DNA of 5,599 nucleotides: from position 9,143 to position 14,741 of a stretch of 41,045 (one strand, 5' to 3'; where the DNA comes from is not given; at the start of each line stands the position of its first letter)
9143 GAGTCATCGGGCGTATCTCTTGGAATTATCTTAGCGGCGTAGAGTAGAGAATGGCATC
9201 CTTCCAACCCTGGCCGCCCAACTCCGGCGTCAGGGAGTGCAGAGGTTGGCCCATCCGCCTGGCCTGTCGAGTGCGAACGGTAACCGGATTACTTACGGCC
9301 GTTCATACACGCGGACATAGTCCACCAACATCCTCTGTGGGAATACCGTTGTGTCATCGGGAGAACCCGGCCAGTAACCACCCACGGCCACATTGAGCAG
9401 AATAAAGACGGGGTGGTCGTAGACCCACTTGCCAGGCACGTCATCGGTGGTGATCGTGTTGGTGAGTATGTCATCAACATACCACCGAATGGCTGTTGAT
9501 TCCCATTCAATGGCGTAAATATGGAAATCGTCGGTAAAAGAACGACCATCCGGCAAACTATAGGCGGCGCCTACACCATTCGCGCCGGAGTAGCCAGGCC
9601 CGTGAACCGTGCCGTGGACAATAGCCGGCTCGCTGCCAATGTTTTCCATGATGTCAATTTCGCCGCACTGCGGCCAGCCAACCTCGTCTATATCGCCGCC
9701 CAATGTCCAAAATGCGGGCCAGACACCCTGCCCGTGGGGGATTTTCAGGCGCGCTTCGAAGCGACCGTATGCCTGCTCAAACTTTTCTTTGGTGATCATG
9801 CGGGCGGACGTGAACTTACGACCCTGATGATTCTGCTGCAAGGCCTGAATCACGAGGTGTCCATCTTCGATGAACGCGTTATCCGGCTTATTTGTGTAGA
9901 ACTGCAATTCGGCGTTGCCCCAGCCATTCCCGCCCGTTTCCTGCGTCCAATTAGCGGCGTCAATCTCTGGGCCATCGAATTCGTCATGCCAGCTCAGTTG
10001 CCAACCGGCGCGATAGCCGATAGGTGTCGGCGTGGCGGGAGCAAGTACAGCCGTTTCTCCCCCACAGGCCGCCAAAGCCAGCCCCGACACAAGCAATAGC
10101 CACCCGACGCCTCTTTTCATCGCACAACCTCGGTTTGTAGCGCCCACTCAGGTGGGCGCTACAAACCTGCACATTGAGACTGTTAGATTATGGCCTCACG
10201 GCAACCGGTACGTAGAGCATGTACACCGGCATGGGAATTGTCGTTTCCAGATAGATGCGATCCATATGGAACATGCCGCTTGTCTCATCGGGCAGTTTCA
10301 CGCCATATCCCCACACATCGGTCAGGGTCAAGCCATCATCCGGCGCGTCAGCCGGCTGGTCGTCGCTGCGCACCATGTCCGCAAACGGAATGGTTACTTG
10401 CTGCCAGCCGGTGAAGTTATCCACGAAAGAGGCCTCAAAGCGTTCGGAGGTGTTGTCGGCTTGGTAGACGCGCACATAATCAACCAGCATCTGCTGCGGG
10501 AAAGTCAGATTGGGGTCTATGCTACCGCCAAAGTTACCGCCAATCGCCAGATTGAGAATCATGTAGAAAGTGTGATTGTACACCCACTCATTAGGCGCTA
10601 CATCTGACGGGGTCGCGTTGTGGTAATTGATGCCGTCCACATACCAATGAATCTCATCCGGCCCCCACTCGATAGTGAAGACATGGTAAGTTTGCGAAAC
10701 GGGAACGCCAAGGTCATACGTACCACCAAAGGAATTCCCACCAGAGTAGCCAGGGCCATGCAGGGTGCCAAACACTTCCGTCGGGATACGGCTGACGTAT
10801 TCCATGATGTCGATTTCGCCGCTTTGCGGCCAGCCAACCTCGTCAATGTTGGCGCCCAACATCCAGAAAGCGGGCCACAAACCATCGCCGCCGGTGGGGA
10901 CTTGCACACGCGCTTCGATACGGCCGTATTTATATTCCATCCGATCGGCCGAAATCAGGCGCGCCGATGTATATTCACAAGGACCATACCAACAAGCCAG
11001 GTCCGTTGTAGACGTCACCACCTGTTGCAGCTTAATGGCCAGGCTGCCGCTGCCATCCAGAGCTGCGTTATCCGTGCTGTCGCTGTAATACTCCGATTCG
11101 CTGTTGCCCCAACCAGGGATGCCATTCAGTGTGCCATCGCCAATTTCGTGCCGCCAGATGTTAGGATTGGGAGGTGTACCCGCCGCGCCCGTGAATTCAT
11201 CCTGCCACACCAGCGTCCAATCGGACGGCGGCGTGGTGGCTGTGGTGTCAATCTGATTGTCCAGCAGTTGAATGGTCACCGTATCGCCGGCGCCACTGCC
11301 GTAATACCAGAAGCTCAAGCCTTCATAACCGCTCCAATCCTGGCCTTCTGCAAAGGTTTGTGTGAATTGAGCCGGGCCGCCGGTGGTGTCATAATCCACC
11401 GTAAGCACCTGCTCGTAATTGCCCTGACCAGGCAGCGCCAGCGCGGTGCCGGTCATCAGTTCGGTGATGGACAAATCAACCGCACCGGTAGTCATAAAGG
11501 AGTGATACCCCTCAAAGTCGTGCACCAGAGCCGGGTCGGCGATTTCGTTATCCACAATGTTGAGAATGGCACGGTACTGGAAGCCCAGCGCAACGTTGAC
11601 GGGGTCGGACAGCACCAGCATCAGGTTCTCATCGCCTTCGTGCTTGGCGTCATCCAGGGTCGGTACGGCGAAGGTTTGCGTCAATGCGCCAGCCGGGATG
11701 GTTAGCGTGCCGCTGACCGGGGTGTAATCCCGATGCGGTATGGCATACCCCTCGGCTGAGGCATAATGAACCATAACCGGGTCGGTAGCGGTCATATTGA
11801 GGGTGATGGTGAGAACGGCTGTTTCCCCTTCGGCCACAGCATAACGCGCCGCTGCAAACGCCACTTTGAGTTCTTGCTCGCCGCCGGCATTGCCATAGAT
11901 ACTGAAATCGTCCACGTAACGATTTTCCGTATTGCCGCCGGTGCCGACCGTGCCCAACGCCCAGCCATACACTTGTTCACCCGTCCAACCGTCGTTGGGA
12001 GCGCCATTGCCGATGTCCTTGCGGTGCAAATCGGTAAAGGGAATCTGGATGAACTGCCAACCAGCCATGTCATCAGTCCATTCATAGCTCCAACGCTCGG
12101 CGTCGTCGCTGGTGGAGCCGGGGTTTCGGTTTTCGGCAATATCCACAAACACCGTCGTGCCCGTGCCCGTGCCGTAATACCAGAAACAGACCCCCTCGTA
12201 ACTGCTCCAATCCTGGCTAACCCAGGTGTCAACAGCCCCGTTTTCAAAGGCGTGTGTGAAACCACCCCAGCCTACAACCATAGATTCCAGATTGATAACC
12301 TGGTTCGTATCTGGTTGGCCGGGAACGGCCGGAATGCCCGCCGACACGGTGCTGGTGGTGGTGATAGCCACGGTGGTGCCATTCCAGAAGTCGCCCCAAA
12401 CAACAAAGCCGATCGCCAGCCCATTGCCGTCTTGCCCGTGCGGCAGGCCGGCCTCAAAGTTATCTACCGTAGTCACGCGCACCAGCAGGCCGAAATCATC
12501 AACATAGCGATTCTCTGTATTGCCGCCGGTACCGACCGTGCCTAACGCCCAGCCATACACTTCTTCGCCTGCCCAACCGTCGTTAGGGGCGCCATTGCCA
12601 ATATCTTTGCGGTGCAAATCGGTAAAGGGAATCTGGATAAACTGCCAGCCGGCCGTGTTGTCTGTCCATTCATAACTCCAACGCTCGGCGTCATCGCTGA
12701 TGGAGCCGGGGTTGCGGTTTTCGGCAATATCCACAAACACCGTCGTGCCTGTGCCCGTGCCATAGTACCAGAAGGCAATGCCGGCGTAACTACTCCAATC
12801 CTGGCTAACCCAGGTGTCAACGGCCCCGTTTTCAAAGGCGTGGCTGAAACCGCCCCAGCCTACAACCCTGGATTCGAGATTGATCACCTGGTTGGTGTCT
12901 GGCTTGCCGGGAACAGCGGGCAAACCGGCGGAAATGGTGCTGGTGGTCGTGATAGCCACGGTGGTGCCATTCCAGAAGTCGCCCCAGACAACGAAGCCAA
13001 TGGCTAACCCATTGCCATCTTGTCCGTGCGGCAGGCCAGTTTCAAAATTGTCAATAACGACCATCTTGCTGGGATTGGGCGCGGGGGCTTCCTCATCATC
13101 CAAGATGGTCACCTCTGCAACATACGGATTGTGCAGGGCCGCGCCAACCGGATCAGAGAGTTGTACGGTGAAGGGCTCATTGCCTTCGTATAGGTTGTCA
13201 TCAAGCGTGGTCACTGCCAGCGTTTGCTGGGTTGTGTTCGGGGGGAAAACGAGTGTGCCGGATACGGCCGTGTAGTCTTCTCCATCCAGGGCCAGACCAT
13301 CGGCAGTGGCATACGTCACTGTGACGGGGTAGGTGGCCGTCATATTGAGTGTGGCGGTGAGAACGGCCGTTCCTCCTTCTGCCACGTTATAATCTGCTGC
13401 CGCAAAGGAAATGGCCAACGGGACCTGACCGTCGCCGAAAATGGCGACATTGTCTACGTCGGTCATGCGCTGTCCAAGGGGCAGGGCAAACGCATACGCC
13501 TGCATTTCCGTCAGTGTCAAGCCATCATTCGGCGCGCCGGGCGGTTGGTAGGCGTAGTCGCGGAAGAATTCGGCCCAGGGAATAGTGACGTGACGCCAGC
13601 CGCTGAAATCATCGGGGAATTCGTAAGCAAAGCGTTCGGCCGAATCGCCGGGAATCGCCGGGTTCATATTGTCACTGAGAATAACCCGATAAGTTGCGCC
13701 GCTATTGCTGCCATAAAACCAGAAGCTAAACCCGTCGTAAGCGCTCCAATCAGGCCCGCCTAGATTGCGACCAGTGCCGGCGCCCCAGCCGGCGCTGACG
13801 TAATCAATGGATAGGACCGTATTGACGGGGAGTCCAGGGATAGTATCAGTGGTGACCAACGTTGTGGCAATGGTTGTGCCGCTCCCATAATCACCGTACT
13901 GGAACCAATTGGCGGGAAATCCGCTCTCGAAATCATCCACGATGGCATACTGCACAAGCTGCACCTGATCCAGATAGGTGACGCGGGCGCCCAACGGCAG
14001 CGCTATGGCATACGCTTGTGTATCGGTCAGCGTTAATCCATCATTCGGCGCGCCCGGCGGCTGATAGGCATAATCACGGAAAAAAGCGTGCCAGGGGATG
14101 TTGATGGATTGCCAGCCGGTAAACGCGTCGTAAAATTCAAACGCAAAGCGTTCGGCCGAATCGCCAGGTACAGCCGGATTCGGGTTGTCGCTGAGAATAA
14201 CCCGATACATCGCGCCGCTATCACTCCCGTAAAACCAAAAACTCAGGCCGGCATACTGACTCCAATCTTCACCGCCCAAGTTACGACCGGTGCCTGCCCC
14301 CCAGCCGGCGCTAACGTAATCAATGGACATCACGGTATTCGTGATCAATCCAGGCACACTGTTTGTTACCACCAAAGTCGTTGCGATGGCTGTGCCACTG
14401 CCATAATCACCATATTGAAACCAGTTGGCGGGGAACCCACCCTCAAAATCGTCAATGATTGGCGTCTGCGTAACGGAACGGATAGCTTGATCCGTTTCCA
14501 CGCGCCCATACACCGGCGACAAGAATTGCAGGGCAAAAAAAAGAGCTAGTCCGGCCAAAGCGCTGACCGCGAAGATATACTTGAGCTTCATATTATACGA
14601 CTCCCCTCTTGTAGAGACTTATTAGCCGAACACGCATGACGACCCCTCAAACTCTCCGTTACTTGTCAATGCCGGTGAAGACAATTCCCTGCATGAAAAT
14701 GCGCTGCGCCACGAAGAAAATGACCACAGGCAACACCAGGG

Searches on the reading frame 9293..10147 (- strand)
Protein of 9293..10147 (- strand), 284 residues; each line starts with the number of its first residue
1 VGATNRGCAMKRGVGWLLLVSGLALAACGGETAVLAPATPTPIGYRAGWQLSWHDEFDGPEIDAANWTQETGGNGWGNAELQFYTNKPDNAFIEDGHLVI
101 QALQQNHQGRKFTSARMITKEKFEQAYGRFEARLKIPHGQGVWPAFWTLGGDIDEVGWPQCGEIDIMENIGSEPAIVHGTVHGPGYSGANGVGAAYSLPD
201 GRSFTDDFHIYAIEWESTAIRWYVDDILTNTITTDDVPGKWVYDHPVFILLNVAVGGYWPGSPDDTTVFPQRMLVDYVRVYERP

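Call 10: search_protein_families(library=pfam, proteins=[window:9293-10147:-], max_evalue=0.001)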
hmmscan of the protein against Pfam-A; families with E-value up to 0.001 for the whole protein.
window:9293-10147:- (284 aa): 2 families
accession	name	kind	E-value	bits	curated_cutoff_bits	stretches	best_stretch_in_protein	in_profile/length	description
PF00722.28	Glyco_hydro_16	-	1.3e-30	106.5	22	1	86-277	9-173/175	Glycosyl hydrolases family 16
PF03935.22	SKN1_KRE6_Sbg1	-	8e-13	48.1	30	2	206-283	363-451/501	Beta-glucan synthesis-associated protein SKN1/KRE6/Sbg1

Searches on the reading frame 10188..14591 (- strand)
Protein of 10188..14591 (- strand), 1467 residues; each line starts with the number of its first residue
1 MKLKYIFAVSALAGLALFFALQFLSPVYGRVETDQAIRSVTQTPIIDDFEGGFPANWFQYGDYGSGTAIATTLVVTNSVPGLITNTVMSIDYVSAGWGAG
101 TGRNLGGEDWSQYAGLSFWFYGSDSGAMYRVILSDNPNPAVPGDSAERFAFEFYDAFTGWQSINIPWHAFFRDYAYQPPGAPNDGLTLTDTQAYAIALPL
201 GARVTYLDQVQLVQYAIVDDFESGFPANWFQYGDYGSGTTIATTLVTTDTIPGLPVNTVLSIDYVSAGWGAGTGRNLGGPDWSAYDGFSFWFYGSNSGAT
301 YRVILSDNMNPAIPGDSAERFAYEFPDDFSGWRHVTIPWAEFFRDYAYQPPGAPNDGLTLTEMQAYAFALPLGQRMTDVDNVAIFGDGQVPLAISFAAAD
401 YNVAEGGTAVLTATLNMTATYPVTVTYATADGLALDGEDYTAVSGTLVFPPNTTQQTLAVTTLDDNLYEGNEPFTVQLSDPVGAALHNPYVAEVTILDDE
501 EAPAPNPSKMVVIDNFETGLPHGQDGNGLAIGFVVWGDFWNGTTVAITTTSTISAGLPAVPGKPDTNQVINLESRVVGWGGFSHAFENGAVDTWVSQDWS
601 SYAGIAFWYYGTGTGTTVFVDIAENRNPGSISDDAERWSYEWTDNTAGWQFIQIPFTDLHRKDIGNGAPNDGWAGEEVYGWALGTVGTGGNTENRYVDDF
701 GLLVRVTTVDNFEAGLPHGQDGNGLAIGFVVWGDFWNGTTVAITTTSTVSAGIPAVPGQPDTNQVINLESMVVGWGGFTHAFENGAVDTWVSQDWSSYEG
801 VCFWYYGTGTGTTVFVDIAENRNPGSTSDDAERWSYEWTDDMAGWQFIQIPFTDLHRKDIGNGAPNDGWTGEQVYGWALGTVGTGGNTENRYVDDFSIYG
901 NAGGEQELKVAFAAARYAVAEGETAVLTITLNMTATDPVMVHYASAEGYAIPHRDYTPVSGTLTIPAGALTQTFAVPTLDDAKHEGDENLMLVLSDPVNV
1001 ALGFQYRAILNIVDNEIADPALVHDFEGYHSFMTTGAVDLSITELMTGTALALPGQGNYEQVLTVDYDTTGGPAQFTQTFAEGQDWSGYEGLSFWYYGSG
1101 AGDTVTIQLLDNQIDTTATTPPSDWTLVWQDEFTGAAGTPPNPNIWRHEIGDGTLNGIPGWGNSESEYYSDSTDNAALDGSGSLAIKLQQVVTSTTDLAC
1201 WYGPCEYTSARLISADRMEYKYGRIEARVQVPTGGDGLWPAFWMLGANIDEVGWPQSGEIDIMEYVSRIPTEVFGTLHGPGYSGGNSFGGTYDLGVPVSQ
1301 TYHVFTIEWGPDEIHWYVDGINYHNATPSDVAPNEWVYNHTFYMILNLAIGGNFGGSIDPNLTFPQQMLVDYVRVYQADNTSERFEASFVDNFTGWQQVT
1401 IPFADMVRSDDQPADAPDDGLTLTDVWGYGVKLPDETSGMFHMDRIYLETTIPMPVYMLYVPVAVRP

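Call 10: search_protein_families(library=pfam, proteins=[window:10188-14591:-], max_evalue=0.001)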
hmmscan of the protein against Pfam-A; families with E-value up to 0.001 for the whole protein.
window:10188-14591:- (1467 aa): 6 families
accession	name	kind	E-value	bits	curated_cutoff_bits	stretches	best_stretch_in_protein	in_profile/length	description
PF03425.19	CBM_11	-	3.9e-95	317.5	27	6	217-386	14-181/182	Carbohydrate binding domain (family 11)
PF03160.20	Calx-beta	-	3e-35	121.3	27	2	392-500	6-119/119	Calx-beta domain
PF00722.28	Glyco_hydro_16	-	1.4e-20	74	22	1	1173-1339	10-146/175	Glycosyl hydrolases family 16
PF03935.22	SKN1_KRE6_Sbg1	-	7.1e-14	51.5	30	2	1300-1382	363-455/501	Beta-glucan synthesis-associated protein SKN1/KRE6/Sbg1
PF08547.18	CIA30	-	5.3e-13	49.7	24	0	281-346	64-122/157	Complex I intermediate-associated protein 30 (CIA30)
PF21582.3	CBM30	-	3.2e-08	34.1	27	0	592-663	62-138/170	Carbohydrate binding domain 30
